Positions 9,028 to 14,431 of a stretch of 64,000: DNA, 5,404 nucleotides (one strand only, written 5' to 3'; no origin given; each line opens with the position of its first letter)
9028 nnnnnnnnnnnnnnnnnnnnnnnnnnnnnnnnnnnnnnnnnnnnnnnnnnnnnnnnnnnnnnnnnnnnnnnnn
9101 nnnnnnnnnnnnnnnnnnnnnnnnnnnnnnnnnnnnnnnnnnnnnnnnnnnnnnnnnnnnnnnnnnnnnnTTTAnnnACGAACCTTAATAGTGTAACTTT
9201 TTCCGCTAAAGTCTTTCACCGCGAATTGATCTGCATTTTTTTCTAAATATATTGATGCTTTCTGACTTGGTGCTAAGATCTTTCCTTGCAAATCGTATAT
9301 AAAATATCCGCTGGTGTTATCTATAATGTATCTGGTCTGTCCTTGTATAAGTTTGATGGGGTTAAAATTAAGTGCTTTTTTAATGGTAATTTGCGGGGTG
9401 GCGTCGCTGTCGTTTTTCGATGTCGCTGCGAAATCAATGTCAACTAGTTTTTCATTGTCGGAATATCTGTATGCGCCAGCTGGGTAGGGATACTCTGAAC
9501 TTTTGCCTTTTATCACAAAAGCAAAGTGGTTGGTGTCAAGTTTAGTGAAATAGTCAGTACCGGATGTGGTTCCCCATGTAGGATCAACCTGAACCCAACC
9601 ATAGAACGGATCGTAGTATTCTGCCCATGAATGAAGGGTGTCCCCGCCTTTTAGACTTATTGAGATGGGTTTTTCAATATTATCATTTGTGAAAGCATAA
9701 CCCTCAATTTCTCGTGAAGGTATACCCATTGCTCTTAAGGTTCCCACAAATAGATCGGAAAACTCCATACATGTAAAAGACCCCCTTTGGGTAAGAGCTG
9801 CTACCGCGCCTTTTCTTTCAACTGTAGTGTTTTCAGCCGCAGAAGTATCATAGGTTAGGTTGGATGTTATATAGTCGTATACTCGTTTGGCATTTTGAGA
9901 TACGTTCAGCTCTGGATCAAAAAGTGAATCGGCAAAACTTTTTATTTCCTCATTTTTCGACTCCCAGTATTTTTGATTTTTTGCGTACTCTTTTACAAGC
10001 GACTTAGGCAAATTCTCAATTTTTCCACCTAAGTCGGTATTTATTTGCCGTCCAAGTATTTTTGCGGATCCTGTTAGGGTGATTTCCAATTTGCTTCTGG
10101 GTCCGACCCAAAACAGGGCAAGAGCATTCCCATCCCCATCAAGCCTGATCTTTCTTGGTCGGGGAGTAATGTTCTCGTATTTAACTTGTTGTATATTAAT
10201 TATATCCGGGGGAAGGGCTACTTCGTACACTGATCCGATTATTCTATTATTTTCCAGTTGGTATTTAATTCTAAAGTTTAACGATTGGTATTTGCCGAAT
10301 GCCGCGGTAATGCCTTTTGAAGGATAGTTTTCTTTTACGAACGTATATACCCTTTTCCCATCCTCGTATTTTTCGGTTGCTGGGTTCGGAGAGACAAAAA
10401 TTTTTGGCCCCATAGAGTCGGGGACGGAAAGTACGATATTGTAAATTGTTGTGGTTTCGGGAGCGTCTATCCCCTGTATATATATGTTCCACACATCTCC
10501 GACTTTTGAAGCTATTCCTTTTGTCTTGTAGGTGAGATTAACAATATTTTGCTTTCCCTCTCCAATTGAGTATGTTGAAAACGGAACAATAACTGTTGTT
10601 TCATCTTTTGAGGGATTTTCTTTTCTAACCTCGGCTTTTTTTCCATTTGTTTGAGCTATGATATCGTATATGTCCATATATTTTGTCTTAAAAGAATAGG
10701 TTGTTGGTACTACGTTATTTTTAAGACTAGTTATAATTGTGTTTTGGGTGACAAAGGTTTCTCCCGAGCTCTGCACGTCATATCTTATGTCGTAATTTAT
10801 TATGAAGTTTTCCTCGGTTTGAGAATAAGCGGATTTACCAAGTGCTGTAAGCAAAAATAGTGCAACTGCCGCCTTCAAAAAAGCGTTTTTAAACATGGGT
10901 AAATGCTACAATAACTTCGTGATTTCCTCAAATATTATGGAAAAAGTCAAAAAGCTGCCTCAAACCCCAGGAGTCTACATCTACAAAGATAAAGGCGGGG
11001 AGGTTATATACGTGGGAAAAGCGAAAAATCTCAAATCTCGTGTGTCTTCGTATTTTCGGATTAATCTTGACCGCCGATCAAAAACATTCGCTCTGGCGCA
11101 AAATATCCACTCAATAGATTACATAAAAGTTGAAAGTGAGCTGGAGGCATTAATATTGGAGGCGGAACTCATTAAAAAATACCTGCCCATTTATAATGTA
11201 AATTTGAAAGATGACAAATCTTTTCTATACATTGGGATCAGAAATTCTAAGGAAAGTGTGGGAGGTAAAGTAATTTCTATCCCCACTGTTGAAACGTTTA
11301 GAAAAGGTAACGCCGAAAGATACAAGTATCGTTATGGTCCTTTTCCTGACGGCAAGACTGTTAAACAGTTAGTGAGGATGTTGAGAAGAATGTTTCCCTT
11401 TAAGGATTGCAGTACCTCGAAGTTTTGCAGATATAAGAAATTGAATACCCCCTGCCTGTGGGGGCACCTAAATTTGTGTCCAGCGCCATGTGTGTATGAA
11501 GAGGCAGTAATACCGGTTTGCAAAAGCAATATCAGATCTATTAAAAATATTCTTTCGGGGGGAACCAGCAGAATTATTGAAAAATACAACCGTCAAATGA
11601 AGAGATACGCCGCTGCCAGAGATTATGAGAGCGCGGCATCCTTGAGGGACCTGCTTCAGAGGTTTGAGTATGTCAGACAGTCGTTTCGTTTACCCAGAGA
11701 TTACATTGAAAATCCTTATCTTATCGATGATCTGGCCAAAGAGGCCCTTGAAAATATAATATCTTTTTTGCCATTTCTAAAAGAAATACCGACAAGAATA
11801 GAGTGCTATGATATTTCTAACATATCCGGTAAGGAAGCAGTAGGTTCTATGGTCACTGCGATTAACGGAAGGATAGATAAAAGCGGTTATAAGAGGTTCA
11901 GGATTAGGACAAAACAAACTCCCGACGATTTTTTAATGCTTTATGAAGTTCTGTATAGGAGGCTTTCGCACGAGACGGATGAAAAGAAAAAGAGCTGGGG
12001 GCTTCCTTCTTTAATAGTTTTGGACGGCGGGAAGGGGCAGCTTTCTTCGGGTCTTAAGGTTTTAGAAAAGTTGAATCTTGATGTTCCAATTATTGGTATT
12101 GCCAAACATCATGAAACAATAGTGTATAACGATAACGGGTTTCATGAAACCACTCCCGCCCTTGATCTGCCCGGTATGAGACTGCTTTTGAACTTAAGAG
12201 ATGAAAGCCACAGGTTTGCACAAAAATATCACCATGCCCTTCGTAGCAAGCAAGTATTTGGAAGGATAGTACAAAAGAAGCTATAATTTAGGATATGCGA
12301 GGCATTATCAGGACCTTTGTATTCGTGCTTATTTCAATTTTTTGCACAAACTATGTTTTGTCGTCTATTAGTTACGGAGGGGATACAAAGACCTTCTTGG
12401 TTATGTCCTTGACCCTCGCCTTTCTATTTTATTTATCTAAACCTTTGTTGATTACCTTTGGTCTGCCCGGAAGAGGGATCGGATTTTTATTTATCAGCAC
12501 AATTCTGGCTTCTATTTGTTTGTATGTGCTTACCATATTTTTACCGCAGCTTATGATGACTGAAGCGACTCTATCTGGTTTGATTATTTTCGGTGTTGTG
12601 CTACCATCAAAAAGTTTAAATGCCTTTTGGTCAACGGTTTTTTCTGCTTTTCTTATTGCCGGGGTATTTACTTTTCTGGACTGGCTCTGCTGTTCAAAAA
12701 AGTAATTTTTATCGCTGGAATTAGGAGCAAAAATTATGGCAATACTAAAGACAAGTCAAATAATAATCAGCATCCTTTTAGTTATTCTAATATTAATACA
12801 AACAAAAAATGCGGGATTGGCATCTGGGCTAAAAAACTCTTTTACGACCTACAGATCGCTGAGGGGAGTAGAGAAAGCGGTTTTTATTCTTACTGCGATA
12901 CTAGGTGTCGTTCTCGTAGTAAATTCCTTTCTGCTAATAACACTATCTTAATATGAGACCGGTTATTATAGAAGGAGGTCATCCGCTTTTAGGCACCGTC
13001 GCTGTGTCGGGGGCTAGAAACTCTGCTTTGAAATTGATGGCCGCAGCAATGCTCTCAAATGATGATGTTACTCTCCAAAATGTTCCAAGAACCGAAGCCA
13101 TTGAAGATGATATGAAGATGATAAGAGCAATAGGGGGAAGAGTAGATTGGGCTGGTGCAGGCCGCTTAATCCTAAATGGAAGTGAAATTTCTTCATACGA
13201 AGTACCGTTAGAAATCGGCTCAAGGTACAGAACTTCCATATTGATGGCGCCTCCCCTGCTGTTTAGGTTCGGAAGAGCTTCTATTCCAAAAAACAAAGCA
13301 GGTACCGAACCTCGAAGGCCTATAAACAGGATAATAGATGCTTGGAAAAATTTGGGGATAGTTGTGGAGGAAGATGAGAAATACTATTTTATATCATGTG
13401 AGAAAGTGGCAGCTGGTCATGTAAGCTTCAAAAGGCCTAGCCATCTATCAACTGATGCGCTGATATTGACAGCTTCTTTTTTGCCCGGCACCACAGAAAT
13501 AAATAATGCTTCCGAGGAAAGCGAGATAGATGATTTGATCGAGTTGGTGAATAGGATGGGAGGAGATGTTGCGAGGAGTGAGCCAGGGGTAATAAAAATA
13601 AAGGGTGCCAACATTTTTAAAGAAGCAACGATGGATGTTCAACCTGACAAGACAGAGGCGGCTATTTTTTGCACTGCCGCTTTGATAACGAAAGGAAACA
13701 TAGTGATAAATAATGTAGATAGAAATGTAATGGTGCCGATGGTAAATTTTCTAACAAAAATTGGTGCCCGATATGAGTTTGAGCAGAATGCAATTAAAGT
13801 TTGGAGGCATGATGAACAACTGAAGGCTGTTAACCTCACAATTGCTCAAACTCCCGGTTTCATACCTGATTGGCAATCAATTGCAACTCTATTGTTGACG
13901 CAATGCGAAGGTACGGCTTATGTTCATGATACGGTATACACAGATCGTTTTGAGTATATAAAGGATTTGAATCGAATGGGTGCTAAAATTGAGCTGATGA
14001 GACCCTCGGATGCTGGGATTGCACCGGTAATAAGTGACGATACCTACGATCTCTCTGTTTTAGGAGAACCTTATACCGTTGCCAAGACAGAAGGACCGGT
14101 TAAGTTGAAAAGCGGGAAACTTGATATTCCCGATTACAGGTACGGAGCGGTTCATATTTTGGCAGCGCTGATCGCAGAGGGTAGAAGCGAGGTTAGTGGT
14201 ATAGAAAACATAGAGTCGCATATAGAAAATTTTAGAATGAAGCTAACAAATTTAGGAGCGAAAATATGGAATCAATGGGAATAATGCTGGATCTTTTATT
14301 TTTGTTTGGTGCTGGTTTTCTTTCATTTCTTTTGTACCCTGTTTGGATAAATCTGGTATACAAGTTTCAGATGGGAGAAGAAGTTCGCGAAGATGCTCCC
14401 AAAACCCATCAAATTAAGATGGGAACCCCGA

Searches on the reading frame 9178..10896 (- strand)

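Call 74: search_protein_families(library=pfam, proteins=[window:9178-10896:-], max_evalue=0.00001)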
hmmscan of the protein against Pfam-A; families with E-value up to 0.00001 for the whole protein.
window:9178-10896:- (573 aa): 1 family
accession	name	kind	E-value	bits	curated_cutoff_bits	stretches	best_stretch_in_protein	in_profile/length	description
PF01841.26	Transglut_core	-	9.5e-20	71.3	23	1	320-439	2-108/108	Transglutaminase-like superfamily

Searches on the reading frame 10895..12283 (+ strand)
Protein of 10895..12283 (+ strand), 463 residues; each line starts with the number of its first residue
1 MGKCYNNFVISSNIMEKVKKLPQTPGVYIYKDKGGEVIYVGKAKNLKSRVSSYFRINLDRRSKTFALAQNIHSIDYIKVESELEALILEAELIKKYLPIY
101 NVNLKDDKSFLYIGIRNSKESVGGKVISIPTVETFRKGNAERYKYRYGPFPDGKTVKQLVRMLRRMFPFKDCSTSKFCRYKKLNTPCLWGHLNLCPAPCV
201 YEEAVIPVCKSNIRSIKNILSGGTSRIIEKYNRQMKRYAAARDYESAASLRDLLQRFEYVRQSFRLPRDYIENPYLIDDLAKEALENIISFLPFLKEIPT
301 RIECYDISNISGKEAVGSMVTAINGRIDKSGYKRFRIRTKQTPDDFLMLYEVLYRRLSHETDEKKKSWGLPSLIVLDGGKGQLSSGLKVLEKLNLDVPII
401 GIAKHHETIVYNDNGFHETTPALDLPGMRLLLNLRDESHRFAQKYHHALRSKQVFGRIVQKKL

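Call 74: search_protein_families(library=pfam, proteins=[window:10895-12283:+], max_evalue=0.00001)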
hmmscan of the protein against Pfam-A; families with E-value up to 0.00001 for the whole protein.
window:10895-12283:+ (463 aa): 3 families
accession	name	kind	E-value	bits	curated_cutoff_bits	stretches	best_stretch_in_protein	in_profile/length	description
PF08459.17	UvrC_RNaseH_dom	-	4.5e-42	144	22.3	1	295-442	6-158/159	UvrC RNAse H endonuclease domain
PF01541.30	GIY-YIG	-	1.2e-08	35.6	22.6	1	26-98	3-74/78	GIY-YIG catalytic domain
PF02151.25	UVR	-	3.3e-06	27.1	21.5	1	226-258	2-34/36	UvrB/uvrC motif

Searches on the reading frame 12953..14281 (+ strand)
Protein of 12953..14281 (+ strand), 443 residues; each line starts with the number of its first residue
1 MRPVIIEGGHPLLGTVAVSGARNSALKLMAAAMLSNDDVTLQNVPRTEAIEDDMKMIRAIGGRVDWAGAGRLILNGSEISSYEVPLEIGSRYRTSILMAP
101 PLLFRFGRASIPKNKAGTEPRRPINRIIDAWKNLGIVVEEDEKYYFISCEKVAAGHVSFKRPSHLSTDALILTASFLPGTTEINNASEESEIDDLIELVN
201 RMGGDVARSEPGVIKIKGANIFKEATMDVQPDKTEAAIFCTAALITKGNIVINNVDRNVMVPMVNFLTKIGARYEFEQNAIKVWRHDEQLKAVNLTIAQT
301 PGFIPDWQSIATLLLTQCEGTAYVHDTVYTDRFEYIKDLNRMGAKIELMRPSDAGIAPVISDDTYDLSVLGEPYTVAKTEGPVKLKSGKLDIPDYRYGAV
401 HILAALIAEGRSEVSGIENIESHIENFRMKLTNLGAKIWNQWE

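Call 74: search_protein_families(library=pfam, proteins=[window:12953-14281:+], max_evalue=0.00001)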
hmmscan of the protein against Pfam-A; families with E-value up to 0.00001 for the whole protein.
window:12953-14281:+ (443 aa): 1 family
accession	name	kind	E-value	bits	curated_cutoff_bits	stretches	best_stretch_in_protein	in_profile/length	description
PF00275.25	EPSP_synthase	-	2.4e-51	175.2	22.8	1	7-431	2-417/417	EPSP synthase (3-phosphoshikimate 1-carboxyvinyltransferase)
